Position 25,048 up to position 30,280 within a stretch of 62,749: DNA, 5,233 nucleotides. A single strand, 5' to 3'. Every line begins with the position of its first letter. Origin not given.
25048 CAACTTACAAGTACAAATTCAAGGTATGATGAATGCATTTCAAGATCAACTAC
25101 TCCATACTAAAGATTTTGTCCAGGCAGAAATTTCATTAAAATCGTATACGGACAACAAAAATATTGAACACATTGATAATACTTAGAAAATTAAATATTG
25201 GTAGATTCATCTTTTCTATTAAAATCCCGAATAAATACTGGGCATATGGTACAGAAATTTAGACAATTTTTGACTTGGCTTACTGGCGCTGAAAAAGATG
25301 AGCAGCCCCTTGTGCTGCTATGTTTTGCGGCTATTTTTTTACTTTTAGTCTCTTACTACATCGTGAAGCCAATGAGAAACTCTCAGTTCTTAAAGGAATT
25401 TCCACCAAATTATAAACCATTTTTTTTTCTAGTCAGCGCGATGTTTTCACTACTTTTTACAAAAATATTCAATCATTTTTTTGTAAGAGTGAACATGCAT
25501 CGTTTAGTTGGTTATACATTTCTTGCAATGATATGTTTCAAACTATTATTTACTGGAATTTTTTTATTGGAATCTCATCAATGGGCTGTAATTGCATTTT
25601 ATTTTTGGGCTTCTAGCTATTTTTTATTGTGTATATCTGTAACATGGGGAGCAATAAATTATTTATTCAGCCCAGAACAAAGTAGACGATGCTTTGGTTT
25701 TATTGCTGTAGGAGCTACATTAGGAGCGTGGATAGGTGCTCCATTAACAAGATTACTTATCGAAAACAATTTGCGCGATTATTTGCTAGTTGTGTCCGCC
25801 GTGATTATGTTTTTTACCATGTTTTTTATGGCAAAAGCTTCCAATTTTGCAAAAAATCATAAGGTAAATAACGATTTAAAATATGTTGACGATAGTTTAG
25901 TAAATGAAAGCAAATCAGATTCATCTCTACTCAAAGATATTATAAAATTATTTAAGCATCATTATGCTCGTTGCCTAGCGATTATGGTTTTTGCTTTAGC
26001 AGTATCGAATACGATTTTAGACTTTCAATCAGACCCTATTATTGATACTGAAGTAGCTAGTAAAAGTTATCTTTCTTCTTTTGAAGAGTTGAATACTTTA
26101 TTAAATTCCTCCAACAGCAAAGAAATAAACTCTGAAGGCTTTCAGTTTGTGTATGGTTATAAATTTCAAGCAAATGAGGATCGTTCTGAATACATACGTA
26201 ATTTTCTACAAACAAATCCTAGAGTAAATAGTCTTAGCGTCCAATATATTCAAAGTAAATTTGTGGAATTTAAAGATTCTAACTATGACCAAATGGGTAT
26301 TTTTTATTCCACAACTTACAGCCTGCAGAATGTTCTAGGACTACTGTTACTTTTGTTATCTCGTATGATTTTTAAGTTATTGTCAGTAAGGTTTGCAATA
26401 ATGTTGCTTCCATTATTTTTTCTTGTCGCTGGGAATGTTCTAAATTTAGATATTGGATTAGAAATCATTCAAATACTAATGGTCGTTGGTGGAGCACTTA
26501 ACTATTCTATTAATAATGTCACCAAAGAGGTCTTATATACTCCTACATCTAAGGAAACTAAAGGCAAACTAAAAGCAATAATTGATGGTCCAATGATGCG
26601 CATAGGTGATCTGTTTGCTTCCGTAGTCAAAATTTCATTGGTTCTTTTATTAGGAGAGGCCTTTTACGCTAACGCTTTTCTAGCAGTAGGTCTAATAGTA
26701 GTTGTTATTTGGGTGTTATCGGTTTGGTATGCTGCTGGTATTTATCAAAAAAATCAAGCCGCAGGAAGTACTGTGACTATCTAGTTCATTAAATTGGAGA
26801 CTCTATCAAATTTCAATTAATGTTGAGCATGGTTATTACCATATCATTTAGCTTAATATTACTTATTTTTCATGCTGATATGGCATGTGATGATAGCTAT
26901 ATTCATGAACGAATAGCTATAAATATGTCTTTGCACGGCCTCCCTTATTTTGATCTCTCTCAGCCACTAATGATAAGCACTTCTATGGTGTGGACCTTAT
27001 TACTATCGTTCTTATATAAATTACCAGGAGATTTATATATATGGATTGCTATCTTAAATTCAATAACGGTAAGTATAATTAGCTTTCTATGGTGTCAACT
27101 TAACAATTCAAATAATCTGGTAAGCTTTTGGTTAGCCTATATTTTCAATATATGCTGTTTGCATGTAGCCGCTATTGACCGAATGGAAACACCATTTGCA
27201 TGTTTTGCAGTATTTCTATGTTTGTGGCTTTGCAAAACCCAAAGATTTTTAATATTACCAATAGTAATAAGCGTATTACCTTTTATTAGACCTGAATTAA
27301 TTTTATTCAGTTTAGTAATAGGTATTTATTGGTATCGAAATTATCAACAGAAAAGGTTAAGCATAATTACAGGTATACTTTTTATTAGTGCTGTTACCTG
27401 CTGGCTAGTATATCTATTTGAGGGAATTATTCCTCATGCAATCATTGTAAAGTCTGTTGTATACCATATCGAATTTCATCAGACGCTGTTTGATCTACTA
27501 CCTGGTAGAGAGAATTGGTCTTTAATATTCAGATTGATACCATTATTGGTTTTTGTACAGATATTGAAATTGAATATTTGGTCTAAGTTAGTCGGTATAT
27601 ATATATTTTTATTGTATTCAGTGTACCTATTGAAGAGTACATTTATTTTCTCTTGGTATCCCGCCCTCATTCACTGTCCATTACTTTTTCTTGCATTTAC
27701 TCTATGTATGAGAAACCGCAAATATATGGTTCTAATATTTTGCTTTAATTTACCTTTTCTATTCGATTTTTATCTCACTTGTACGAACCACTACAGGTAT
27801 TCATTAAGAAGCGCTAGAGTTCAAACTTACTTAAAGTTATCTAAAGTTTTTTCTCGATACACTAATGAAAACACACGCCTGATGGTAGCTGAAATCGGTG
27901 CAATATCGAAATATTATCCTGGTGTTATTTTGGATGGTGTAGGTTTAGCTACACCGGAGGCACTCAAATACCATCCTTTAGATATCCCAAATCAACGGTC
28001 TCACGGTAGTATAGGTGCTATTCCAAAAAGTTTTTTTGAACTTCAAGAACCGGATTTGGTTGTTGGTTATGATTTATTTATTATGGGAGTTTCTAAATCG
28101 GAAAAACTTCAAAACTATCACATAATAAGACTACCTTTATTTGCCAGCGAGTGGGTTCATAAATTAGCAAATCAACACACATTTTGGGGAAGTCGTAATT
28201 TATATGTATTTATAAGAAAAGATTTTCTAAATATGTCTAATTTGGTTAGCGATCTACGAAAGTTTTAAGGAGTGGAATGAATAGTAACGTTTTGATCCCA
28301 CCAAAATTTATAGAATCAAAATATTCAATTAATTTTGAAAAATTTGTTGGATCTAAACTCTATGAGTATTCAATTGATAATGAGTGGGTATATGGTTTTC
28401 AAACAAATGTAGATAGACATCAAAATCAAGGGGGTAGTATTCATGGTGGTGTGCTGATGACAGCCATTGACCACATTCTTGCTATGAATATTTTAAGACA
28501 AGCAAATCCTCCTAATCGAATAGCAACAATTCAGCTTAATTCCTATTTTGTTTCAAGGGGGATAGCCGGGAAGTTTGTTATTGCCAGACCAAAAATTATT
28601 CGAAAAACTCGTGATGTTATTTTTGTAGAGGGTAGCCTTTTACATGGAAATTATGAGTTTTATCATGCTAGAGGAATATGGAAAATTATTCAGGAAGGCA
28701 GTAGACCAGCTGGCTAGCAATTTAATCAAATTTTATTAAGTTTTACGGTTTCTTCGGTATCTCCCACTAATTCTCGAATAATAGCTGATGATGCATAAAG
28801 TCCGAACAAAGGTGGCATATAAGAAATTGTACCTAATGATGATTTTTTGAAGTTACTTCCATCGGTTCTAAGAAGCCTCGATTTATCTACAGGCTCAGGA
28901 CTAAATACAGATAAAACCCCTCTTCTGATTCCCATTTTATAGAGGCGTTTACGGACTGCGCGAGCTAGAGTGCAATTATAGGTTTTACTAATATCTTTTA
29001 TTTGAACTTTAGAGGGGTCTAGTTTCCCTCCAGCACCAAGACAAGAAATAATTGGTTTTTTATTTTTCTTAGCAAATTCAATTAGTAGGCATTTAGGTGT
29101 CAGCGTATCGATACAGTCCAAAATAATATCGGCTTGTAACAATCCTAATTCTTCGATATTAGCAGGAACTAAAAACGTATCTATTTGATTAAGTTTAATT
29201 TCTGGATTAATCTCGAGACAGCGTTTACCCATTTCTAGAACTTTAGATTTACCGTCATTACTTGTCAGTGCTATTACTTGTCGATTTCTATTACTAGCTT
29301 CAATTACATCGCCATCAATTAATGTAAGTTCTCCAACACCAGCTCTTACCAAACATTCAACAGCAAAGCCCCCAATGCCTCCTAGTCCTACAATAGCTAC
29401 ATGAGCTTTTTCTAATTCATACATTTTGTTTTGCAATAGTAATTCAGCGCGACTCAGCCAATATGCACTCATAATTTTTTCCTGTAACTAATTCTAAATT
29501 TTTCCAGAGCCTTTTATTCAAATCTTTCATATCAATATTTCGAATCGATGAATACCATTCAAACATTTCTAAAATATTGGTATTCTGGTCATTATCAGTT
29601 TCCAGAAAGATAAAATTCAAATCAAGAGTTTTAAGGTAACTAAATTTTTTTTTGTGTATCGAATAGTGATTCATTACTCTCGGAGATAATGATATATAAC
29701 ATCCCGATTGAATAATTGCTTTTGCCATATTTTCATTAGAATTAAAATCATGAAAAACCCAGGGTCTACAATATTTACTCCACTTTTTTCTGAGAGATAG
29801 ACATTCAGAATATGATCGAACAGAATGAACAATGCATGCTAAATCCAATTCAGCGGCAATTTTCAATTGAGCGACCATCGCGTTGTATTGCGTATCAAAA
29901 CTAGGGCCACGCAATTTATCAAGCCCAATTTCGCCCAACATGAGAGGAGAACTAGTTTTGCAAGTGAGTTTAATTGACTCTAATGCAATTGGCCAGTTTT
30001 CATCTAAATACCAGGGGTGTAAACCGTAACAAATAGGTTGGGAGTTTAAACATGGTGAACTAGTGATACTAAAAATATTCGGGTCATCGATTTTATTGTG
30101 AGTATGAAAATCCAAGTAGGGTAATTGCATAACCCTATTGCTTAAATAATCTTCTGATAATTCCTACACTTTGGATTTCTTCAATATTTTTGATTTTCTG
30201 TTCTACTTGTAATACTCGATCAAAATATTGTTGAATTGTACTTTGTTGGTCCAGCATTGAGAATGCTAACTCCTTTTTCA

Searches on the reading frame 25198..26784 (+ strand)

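Call 61: search_protein_families(library=pfam, proteins=[window:25198-26784:+], max_evalue=0.001)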
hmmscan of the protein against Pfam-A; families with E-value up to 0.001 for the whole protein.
window:25198-26784:+ (528 aa): 1 family
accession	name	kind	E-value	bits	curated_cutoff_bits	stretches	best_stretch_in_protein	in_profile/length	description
PF03219.20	TLC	-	1.6e-06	27.7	21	1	410-509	386-484/491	TLC ATP/ADP transporter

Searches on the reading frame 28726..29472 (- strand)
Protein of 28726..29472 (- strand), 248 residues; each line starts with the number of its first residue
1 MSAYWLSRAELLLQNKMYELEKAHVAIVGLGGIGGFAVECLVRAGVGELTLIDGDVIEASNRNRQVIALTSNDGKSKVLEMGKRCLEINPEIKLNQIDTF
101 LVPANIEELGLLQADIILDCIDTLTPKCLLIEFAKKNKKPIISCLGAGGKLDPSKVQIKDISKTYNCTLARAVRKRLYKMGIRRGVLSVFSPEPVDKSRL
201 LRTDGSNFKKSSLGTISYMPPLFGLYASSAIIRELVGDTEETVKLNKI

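Call 83: search_protein_families(library=pfam, proteins=[window:28726-29472:-], max_evalue=0.001)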
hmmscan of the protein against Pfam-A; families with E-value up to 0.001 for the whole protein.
window:28726-29472:- (248 aa): 1 family
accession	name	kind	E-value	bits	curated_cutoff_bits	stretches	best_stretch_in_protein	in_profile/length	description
PF00899.27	ThiF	-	8.7e-37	127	28.1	1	14-242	12-209/238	ThiF family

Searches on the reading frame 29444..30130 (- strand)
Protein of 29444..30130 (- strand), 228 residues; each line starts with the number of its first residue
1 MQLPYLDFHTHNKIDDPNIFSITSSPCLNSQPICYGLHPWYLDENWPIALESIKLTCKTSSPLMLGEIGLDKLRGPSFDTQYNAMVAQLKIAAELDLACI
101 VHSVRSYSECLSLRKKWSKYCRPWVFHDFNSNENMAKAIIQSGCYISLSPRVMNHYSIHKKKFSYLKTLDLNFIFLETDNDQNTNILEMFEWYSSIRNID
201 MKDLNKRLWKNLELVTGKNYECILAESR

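Call 83: search_protein_families(library=pfam, proteins=[window:29444-30130:-], max_evalue=0.001)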
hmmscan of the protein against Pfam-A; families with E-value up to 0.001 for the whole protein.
window:29444-30130:- (228 aa): 1 family
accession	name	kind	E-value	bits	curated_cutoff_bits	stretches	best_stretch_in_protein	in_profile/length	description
PF01026.27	TatD_DNase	-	6.4e-24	85.2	27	1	33-214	57-250/253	TatD related DNase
